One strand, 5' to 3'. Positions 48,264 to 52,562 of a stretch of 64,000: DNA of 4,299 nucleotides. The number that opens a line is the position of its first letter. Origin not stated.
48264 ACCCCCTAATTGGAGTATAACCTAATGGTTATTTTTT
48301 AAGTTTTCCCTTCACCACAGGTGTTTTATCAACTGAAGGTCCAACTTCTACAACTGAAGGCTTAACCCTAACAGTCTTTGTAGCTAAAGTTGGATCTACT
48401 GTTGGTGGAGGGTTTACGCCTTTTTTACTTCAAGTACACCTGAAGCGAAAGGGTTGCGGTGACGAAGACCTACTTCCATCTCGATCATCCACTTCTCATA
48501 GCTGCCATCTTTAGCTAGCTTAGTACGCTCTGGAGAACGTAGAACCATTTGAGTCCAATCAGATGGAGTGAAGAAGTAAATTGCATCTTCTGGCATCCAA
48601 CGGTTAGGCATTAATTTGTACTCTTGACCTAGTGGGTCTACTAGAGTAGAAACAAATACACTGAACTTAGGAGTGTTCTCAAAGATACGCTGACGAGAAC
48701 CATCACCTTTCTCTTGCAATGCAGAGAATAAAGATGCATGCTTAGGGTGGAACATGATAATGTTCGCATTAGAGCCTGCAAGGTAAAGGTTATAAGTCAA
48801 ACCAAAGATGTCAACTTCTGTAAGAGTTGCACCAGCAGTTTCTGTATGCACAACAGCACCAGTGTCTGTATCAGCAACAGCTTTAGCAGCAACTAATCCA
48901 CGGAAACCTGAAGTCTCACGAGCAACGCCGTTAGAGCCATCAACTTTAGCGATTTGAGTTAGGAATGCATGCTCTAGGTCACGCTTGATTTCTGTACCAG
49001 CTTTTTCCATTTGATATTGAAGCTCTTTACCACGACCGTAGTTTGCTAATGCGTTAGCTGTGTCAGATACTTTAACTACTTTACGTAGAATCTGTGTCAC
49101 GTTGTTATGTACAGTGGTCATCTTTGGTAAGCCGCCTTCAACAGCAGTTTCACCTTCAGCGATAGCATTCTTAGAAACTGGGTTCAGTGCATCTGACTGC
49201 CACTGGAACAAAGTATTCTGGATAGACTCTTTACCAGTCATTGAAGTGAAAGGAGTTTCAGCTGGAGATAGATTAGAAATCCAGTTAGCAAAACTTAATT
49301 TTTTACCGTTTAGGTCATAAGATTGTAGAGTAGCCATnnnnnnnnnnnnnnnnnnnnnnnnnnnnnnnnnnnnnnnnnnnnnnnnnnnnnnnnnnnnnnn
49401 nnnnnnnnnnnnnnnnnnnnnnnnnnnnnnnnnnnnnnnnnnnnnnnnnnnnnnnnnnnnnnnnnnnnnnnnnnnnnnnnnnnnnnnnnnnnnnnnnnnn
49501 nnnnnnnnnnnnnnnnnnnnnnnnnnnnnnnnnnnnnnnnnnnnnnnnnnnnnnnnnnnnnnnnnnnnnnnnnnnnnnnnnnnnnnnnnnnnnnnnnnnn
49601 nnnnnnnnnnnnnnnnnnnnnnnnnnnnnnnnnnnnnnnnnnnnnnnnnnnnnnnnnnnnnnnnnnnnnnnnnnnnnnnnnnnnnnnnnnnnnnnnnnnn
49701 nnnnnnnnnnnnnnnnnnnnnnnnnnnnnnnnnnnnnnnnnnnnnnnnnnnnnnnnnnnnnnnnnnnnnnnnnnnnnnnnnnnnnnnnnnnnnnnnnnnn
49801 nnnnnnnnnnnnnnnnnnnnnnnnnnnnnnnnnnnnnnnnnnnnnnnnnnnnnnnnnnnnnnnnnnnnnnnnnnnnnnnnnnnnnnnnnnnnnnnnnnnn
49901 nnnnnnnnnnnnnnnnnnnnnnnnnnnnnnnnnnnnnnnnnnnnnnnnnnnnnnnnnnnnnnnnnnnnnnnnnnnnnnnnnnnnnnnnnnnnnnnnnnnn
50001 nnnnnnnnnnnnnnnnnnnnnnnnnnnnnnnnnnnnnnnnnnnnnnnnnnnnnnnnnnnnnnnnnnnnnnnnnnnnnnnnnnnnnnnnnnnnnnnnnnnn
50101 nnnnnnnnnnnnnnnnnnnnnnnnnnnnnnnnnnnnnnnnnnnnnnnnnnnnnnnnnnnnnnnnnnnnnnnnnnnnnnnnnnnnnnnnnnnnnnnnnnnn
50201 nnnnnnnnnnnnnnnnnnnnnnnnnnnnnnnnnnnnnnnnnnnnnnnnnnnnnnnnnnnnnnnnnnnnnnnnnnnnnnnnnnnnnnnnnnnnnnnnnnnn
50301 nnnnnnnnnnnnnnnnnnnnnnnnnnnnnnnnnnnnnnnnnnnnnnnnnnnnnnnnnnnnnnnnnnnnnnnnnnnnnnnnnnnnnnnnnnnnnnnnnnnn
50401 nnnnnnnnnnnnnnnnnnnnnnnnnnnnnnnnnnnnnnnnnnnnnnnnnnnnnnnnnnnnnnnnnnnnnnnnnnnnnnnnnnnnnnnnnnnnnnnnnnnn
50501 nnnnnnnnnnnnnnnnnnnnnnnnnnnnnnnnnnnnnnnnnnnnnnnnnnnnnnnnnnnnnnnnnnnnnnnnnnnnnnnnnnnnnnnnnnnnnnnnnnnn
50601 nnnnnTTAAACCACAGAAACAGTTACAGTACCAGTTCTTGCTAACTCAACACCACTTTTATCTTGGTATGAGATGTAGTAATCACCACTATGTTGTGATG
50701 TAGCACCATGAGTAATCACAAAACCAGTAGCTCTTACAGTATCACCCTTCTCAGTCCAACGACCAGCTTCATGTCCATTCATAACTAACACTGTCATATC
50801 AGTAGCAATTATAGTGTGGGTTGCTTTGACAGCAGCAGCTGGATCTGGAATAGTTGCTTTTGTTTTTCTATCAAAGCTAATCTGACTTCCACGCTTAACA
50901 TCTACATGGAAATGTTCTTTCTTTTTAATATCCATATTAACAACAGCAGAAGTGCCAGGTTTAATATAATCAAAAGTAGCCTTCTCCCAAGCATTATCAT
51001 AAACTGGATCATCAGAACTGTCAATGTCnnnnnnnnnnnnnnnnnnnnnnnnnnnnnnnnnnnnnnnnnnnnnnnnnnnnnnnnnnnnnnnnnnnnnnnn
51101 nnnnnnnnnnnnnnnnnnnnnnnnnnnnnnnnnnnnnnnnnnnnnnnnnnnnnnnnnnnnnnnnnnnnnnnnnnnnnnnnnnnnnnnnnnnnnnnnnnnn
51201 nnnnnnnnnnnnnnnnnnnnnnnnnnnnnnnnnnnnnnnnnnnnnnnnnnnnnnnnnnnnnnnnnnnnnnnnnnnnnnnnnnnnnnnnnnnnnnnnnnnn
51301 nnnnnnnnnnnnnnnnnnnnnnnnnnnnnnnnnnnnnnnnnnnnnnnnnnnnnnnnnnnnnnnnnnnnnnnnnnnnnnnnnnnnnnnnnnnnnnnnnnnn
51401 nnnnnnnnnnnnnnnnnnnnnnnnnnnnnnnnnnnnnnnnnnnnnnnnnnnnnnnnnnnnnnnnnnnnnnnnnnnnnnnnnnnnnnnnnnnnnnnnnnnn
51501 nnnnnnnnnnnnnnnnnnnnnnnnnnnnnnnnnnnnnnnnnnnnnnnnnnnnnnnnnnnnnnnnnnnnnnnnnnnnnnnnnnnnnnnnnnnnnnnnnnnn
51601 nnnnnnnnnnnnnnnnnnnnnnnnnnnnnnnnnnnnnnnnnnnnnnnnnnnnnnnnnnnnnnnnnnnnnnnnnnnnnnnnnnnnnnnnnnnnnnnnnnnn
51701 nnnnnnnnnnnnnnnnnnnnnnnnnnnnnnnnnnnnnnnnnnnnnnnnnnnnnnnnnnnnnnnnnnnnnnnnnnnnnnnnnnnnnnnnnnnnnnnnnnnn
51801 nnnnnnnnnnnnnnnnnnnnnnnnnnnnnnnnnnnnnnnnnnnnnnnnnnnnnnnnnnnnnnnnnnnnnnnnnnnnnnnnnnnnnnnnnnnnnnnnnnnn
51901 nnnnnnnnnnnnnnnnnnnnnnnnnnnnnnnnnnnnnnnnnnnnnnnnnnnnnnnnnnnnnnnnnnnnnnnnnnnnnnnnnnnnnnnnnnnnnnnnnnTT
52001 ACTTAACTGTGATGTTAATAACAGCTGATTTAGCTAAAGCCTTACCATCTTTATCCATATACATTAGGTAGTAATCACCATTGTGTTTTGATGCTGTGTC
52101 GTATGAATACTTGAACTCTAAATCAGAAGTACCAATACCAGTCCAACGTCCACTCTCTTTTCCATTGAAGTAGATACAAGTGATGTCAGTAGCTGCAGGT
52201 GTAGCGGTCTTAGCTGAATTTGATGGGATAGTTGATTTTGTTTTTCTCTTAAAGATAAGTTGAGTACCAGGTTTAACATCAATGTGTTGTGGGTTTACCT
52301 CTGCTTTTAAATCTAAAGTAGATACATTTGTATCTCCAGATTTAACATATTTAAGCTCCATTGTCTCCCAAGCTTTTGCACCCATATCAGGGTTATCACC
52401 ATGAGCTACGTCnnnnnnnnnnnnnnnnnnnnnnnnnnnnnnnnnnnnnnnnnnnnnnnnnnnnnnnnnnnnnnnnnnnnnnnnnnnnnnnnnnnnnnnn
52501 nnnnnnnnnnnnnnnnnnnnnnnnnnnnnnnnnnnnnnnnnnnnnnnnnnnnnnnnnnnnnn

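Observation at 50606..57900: Six MCP paralogues each carry a different in-frame Ig-like C-terminal domain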

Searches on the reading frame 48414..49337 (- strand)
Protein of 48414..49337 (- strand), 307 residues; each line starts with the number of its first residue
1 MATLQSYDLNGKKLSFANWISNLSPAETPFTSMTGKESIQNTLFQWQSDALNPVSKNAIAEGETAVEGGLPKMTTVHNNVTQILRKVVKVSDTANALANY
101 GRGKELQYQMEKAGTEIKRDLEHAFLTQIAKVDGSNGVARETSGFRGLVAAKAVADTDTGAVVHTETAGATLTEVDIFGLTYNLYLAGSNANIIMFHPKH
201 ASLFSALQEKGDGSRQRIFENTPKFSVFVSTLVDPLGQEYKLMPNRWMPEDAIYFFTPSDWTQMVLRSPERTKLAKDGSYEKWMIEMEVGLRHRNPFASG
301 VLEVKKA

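Call 3: search_protein_families(library=pfam, proteins=[window:48414-49337:-], max_evalue=0.1)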
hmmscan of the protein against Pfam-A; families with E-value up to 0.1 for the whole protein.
window:48414-49337:- (307 aa): 1 family
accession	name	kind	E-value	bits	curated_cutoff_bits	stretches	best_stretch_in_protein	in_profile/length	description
PF17236.8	SU10_MCP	-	3.1e-78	263.7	24.1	1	7-304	5-290/292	SU10 major capsid protein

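Call 6: search_dna_similar(query=window:48414-49337:-, collection=phages, mode=protein, max_rows=30)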
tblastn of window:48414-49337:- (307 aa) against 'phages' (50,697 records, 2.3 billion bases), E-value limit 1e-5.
Records with a match: 318; places in all: 338; records where one place covers at least 80% of the query: 310.
Best place of each record, by identity: 60-80% 37; <60% 281.
By first word of the organism name: Pseudomonas 104; Escherichia 95; Vibrio 18; Mycobacterium 12; Aeromonas 11; Caudoviricetes 9; Proteus 8; Propionibacterium 8; Cronobacter 7; Salmonella 7; and 22 more.
By host as written in the record: Escherichia coli 53; Pseudomonas aeruginosa 39; - 27; Pseudomonas aeruginosa PAO1 16; Mycobacterium smegmatis mc2 155 11; Aeromonas hydrophila 9; Propionibacterium freudenreichii TL110 8; Vibrio parahaemolyticus 6; and 92 more.
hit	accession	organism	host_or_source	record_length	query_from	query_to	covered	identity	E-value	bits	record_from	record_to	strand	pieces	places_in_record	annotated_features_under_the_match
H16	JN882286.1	Cronobacter phage vB_CsaP_GAP52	Cronobacter sakazakii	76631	1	305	99%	72.2%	6e-142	447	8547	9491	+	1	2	major head protein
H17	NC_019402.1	Cronobacter phage vB_CsaP_GAP52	Cronobacter sakazakii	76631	1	305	99%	72.2%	6e-142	447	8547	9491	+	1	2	major head protein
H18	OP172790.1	Escherichia phage ECO319P1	Shigella flexneri DA319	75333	1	305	99%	71.9%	3e-144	454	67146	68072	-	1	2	major capsid protein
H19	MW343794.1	Cronobacter phage A24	Cronobacter sp.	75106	1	305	99%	71.9%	1e-143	452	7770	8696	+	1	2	major capsid protein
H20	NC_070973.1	Cronobacter phage A24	Cronobacter sp.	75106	1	305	99%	71.9%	1e-143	452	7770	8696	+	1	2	major head protein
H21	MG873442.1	Salmonella phage SE131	Salmonella enterica subsp. enterica ...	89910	3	305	99%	70.5%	9e-139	438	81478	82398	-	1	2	capsid and scaffold protein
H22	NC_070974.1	Salmonella phage SE131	Salmonella enterica subsp. enterica ...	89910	3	305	99%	70.5%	9e-139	438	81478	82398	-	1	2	major head protein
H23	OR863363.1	Salmonella phage SeKF_80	Wastewater effluent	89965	3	305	99%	70.5%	9e-139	438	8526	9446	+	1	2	major head protein | hypothetical protein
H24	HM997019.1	Salmonella phage 7-11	Salmonella enterica subsp. enterica ...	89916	3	305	99%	70.5%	2e-138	437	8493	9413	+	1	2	major head protein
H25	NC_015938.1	Salmonella phage 7-11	Salmonella enterica subsp. enterica ...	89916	3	305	99%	70.5%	2e-138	437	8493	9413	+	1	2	major head protein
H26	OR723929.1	Vibrio phage vB_VpaP_SJSY21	Vibrio parahaemolyticus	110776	1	305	99%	69.9%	3e-141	445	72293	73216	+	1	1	capsid and scaffold protein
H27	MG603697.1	Vibrio phage Vp_R1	Vibrio parahaemolyticus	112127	1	305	99%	69.9%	3e-141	445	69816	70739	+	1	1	capsid and scaffold protein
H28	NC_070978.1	Vibrio phage Vp_R1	Vibrio parahaemolyticus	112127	1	305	99%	69.9%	3e-141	445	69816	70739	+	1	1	major head protein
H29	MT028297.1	Proteus phage Privateer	Proteus mirabilis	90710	3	305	99%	70.3%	7e-138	436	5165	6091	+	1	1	minor capsid protein | major capsid protein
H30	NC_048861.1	Proteus phage Privateer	Proteus mirabilis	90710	3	305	99%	70.3%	7e-138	436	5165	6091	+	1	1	major head protein (x2)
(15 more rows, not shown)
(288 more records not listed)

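Call 12: get_annotated_region(hit=H24, flank=6000)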
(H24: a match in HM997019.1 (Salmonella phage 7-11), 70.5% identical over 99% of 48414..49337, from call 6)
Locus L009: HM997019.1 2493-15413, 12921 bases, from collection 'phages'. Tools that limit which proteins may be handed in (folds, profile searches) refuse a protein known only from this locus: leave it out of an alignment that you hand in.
description: Salmonella phage 7-11, complete genome.
organism: Salmonella phage 7-11 (NCBI taxid 1054968)
taxonomy: Viruses; Duplodnaviria; Heunggongvirae; Uroviricota; Caudoviricetes; Grimontviridae; Moazamivirus; Moazamivirus 711
host: Salmonella enterica subsp. enterica serovar Newport; source: -; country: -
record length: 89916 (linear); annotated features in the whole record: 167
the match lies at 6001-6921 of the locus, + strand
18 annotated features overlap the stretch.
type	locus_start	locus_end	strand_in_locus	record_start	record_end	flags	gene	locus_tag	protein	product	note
tRNA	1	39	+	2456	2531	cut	-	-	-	tRNA-Arg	codon recognized: AGA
tRNA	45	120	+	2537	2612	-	-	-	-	tRNA-Asn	codon recognized: AAC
tRNA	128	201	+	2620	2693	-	-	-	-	tRNA-Gln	codon recognized: CAA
tRNA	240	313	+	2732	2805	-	-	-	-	tRNA-Trp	codon recognized: UGG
CDS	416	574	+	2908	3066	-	-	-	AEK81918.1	hypothetical protein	-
tRNA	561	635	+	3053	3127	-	-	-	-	tRNA-Phe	codon recognized: UUC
CDS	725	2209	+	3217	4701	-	-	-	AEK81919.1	terminase large subunit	similar to Enterobacteria phage phiEco32 terminase large subunit in YP_001671752.1 and Pseudomonas phage PaP3 terminase ...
CDS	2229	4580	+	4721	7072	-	-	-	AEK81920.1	portal protein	similar to Enterobacteria phage phiEco32 portal protein in YP_001671753.1 and Serratia phage KSP100 portal protein in ...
CDS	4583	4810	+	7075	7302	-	-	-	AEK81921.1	hypothetical protein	-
CDS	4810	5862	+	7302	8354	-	-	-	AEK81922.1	scaffolding protein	similar to Enterobacteria phage phiEco32 scaffolding protein in YP_001671755.1 and Serratia phage KSP100 scaffolding ...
CDS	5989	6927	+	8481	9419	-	-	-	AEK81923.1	major head protein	similar to Enterobacteria phage phiEco32 scaffolding protein in YP_001671756.1 and Serratia phage KSP100 scaffolding ...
regulatory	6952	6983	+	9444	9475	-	-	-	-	terminator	rho-independent terminator; discovered using MFOLD 3.2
CDS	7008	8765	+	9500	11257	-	-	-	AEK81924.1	major head protein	similar to Enterobacteria phage phiEco32 scaffolding protein in YP_001671756.1 and Serratia phage KSP100 scaffolding ...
CDS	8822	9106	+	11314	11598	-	-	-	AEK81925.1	hypothetical protein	similar to Serratia phage KSP100 hypothetical protein in BAH15187.1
CDS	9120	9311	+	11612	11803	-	-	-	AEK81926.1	hypothetical protein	similar to Erwinia phage phiEa21-4 hypothetical protein Ea21-4_gp73 in YP_002456096.1 and Enterobacteria phage WV8 ...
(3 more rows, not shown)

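Call 13: get_annotated_region(hit=H29, flank=5000)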
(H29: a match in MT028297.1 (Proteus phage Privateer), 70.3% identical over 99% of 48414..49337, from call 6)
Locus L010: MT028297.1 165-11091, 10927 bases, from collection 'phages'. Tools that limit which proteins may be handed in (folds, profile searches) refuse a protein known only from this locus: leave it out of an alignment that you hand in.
description: Proteus phage Privateer, complete genome.
organism: Proteus phage Privateer (NCBI taxid 2712958)
taxonomy: Viruses; Duplodnaviria; Heunggongvirae; Uroviricota; Caudoviricetes; Grimontviridae; Privateervirus; Privateervirus privateer
host: Proteus mirabilis; source: waste water treatment plant activated sludge sample; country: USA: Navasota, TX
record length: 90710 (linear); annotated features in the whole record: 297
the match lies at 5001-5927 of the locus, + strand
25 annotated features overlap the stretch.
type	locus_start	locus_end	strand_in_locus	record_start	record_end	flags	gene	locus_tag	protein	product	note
CDS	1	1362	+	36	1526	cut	-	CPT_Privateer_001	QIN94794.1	terminase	BLAST homology to Salmonella phage P22 large terminase subunit (gp02) (TERL_BPP22), E value: 3.14414e-82; ...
regulatory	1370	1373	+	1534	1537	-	-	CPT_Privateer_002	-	ribosome_binding_site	-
CDS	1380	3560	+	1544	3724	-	-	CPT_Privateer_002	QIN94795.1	portal protein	HHpred predicted structural similarity at 100 percent probability to Enterobacteria phage T7 portal protein [6R21_C] ...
regulatory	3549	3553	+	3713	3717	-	-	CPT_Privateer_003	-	ribosome_binding_site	-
CDS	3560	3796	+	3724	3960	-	-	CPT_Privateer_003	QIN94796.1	hypothetical protein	-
regulatory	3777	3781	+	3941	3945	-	-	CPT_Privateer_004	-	ribosome_binding_site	-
CDS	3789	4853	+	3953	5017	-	-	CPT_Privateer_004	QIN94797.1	hypothetical protein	-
regulatory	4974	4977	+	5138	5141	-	-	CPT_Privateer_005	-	ribosome_binding_site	-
CDS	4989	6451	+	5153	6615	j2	-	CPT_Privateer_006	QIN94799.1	minor capsid protein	frameshift from major capsid protein; Virion protein verified via mass spectrometry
CDS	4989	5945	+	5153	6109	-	-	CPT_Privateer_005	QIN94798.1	major capsid protein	Virion protein verified via mass spectrometry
regulatory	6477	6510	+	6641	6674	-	-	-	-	terminator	-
regulatory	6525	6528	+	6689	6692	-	-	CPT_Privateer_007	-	ribosome_binding_site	-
CDS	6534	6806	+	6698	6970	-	-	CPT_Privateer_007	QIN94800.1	hypothetical protein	-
regulatory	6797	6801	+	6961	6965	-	-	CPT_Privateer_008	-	ribosome_binding_site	-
CDS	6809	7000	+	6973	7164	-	-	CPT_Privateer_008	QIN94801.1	hypothetical protein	-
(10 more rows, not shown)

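Call 29: search_protein_families(library=pfam, proteins=[L010:5936-6448:+], max_evalue=0.1)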
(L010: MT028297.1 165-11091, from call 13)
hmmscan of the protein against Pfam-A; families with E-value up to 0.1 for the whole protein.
L010:5936-6448:+ (171 aa): 9 families
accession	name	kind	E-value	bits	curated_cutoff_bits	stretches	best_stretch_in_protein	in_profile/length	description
PF02368.24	Big_2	-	1.4e-18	67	22.8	1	87-163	2-79/79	Bacterial Ig-like domain (group 2)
PF07679.22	I-set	-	1.5e-10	41.4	23.7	1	2-80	2-90/90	Immunoglobulin I-set domain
PF13927.12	Ig_3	-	2.6e-09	37.9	30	1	2-61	3-73/78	Immunoglobulin domain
PF13895.12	Ig_2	-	3.7e-06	27.5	27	1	10-80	9-79/79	Immunoglobulin domain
PF00047.31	ig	-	9.4e-06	26.3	21.8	1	10-63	3-69/81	Immunoglobulin domain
PF16680.11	Ig_4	-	0.007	17.4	30.1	1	16-61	2-46/71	T-cell surface glycoprotein CD3 delta chain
PF16681.11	Ig_5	-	0.015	16.2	27.3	0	15-66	7-59/82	Ig-like domain on T-cell surface glycoprotein CD3 epsilon chain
PF20578.4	aBig_2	-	0.019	15.2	27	0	110-160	26-78/89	Atrophied bacterial Ig domain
PF02440.21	Adeno_E3_CR1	-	0.069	13.4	26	0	3-39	3-39/95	Adenovirus E3 region protein CR1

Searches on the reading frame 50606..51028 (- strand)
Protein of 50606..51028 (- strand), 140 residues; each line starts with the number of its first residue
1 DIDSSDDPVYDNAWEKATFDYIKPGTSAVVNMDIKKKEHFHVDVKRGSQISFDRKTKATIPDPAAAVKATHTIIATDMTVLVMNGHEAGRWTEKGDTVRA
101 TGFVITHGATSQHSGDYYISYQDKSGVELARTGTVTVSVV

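Call 15: search_protein_families(library=pfam, proteins=[window:50606-51028:-], max_evalue=10)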
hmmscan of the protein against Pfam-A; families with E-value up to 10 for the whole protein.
window:50606-51028:- (140 aa): 0 families

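Call 16: search_protein_families(library=phrogs, proteins=[window:50606-51028:-], max_evalue=1)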
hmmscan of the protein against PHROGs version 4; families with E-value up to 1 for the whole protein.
window:50606-51028:- (140 aa): 3 families
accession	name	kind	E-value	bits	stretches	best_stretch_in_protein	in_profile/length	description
phrog_15130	-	unknown function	0.15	13.6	1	100-139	63-102/116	-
phrog_31126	-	head and packaging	0.15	12.6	1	47-95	101-149/165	terminase small subunit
phrog_7535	-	unknown function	0.24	12.6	1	33-78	8-53/65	-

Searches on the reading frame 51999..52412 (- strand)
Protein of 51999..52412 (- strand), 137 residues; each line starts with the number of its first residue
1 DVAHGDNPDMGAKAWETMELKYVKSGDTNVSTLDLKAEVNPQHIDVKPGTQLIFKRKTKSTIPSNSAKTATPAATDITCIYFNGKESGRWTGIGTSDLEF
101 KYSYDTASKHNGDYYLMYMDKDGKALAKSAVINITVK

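Call 15: search_protein_families(library=pfam, proteins=[window:51999-52412:-], max_evalue=10)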
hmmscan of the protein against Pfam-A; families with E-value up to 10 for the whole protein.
window:51999-52412:- (137 aa): 0 families

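Call 16: search_protein_families(library=phrogs, proteins=[window:51999-52412:-], max_evalue=1)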
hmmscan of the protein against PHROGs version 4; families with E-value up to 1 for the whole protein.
window:51999-52412:- (137 aa): 0 families

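Call 52: predict_structure(alignment_id=A3)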
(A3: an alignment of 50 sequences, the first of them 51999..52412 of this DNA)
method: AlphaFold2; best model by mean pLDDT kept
length: 137 residues; sequences in the alignment: 50
mean_pLDDT: 78.8   pTM: 0.72
mean pLDDT of the five models: 78.8, 76.9, 72.9, 71.2, 71.2
residues with pLDDT >= 90: 46; 70-90: 54; 50-70: 27; < 50: 10
segments of 3 or more residues with pLDDT < 50: 1-9
pLDDT, mean of each block of 10 residues (from residue 1): 40 73 88 78 88 84 56 71 93 76 93 91 85 92
secondary structure, 60 per line:
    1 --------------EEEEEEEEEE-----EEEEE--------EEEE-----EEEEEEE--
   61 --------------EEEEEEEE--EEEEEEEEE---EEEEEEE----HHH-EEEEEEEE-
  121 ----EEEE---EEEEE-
elements in order: E15-24 E30-34 E43-46 E52-58 E75-82 E85-93 E97-103 E112-119 E125-128 E132-136

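Call 54: fold_search(model_id=the predicted structure, library=pdb)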
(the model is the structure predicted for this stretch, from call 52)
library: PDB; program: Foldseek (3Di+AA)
matches with E <= 10: 500; with E <= 0.001: 42
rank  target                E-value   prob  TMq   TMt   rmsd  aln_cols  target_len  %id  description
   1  1fst_A                4.7e-05  1.00  0.44  0.44   5.7       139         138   18  CRYSTAL STRUCTURE OF TRUNCATED HUMAN RHOGDI TRIPLE MUTANT (released 2001-05-02)
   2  2jhz_A                5.9e-05  1.00  0.46  0.46   5.4       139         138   17  CRYSTAL STRUCTURE OF RHOGDI E155S, E157S MUTANT (released 2007-05-08)
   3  2jhs                  6.3e-05  1.00  0.42  0.42   6.1       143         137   15  CRYSTAL STRUCTURE OF RHOGDI K135H,K138H,K141H MUTANT (released 2007-05-08)
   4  1fst_B                7.4e-05  1.00  0.43  0.41   5.7       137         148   18  CRYSTAL STRUCTURE OF TRUNCATED HUMAN RHOGDI TRIPLE MUTANT (released 2001-05-02)
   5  2jhx_A                7.8e-05  1.00  0.45  0.44   5.6       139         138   18  CRYSTAL STRUCTURE OF RHOGDI E155H, E157H MUTANT (released 2007-05-08)
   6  1kmt_A                8.7e-05  1.00  0.46  0.45   5.9       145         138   17  Crystal structure of RhoGDI Glu(154,155)Ala mutant (released 2002-12-11)
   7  2n80_MODEL_1_B        8.7e-05  1.00  0.47  0.39   8.6       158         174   16  p75NTR DD:RhoGDI (released 2015-12-23)
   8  1ft3_B                9.2e-05  1.00  0.48  0.48   5.4       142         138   17  CRYSTAL STRUCTURE OF TRUNCATED RHOGDI K141A MUTANT (released 2001-05-02)
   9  1rho_C                9.8e-05  1.00  0.47  0.47   5.5       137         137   18  STRUCTURE OF RHO GUANINE NUCLEOTIDE DISSOCIATION INHIBITOR (released 1997-10-15)
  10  1qvy_A                1.2e-04  1.00  0.45  0.45   5.4       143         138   15  Crystal structure of RhoGDI K(199,200)R double mutant (released 2004-02-10)
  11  2bxw_A                1.4e-04  1.00  0.43  0.42   6.1       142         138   18  CRYSTAL STRUCTURE OF RHOGDI Lys(135,138,141)Tyr MUTANT (released 2005-08-19)
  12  5x73                  1.4e-04  1.00  0.42  0.40   6.4       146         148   12  The crystal Structure PDE delta in complex with R-p9 (released 2017-10-04)
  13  4jvb                  1.6e-04  1.00  0.38  0.36   7.0       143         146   12  Crystal structure of PDE6D in complex with the inhibitor rac-2 (released 2013-05-22)
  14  4f38_B                1.8e-04  1.00  0.47  0.37   5.7       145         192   15  Crystal structure of geranylgeranylated RhoA in complex with RhoGDI in its active GPPNHP-bound form (released 2012-05-23)
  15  5fr2_B                2.0e-04  1.00  0.45  0.37   5.7       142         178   16  Farnesylated RhoA-GDP in complex with RhoGDI-alpha, lysine acetylated at K178 (released 2016-01-13)
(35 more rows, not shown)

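Call 58: fold_search(model_id=the predicted structure, library=viral)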
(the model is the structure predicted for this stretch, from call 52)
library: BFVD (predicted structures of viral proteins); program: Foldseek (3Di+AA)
matches with E <= 10: 500; with E <= 0.001: 1
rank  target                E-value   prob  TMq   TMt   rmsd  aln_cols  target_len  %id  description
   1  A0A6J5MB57            1.4e-04  1.00  0.46  0.09   5.9       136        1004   15  Ig-like domain-containing protein [uncultured Caudovirales phage]
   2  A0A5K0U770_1          1.2e-03  1.00  0.42  0.11   6.6       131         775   14  Uncharacterized protein [Yasminevirus sp. GU-2018]
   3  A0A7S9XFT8            2.0e-03  1.00  0.54  0.38   5.5       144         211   12  Uncharacterized protein [Virus NIOZ-UU159]
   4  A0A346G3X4            2.5e-03  1.00  0.44  0.19   7.0       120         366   10  (no name in the UniProt tables at hand)
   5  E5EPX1                2.7e-03  1.00  0.39  0.31   5.6        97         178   16  Hoc head outer capsid protein [Acinetobacter phage Acj9]
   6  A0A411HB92            2.8e-03  1.00  0.50  0.42   4.9       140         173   11  Uncharacterized protein [Homarus gammarus nudivirus]
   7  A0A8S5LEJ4            3.0e-03  0.99  0.41  0.10   8.6       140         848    8  Uncharacterized protein [Myoviridae sp. ctBDS4]
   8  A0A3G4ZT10            3.3e-03  0.97  0.36  0.21   8.3       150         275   12  Uncharacterized protein [Terrestrivirus sp.]
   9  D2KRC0                3.5e-03  1.00  0.37  0.11   4.3        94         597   15  (no name in the UniProt tables at hand)
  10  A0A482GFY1            4.2e-03  1.00  0.53  0.11  12.0       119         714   15  (no name in the UniProt tables at hand)
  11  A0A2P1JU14            5.5e-03  0.96  0.37  0.38   8.3       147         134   15  Uncharacterized protein [Anoxybacillus phage A403]
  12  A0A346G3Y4            5.8e-03  1.00  0.42  0.28   4.8       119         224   13  (no name in the UniProt tables at hand)
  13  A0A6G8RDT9            6.2e-03  1.00  0.45  0.64   3.5        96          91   12  Hoc protein [Salmonella phage wast]
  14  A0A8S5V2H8            6.9e-03  0.72  0.31  0.23  20.5       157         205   11  Uncharacterized protein [CrAss-like virus sp. ctelJ1]
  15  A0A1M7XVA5            7.7e-03  0.99  0.35  0.12   5.0        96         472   17  Uncharacterized protein [Cedratvirus A11]
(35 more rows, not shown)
